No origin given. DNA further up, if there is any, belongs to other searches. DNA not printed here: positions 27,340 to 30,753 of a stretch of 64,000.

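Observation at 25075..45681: Orphan 20 kb PUL: it contains GH88 but no recognisable polysaccharide lyase, and three large enzymes of unassigned family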

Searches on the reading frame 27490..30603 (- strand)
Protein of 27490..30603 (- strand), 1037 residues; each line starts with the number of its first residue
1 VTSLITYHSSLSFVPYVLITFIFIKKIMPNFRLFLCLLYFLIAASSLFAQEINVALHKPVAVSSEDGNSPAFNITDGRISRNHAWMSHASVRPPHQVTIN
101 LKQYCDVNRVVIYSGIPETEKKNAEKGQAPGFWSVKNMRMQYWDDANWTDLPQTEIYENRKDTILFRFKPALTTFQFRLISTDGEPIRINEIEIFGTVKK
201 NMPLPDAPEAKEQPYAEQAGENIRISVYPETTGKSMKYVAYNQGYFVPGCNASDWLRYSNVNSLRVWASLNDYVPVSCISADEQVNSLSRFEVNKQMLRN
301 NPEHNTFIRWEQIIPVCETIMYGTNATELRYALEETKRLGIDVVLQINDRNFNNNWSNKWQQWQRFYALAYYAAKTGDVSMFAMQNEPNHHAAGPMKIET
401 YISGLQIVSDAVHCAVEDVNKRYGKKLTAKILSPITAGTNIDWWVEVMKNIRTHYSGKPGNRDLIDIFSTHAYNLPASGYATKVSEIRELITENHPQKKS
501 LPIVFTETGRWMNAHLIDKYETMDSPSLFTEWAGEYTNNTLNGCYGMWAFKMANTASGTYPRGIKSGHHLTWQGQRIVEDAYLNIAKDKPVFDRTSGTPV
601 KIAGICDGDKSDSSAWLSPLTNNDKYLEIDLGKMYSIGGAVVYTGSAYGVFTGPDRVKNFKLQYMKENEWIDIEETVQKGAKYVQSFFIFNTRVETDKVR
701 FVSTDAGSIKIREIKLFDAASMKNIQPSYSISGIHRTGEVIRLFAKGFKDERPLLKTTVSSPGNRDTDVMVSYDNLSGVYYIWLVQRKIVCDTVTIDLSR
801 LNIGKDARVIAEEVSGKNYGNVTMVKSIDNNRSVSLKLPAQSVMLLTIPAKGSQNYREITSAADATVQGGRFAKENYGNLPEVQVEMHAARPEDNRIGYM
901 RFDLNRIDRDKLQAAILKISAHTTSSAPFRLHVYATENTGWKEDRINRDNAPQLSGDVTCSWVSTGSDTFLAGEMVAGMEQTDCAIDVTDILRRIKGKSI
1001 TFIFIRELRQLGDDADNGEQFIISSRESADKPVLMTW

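Call 3: search_protein_families(library=pfam, proteins=[window:27490-30603:-], max_evalue=0.01)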
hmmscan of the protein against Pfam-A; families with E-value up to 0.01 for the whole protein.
window:27490-30603:- (1037 aa): 3 families
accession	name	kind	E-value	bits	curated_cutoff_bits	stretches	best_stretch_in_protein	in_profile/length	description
PF24517.2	CBM96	-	1.2e-18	67.9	26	1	856-1035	2-161/164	Carbohydrate-binding module family 96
PF00754.31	F5_F8_type_C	-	1.7e-17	64.2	28.2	2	605-707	17-117/127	F5/8 type C domain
PF22633.2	F5_F8_type_C_2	-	3.7e-16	60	27.8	2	606-701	3-91/91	NedA-like, galactose-binding domain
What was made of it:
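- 27490..30603 (-): 1037-aa ORF (probably 1011 aa from the ATG at 30525): CBM32-like domain, unassigned clan GH-A catalytic domain (res ~215-600), 2x CBM32, CBM96. Pfam domains from call 3.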

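Call 7: search_solved_structures(query=window:27490-30603:-, max_evalue=0.1)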
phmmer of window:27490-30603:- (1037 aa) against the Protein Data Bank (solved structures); distinct sequences matched with E-value up to 0.1: 2.
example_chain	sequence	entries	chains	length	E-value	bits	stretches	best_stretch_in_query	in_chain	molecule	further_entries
8wab_A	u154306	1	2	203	2e-05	25.9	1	850-971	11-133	DNRLRE domain-containing protein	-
7vbo_A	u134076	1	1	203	0.0009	20.5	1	889-997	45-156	Alginate lyase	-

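Call 18: search_protein_families(library=ncbifam, proteins=[window:27490-30603:-], max_evalue=0.01)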
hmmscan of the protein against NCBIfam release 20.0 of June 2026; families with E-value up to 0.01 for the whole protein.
window:27490-30603:- (1037 aa): 0 families
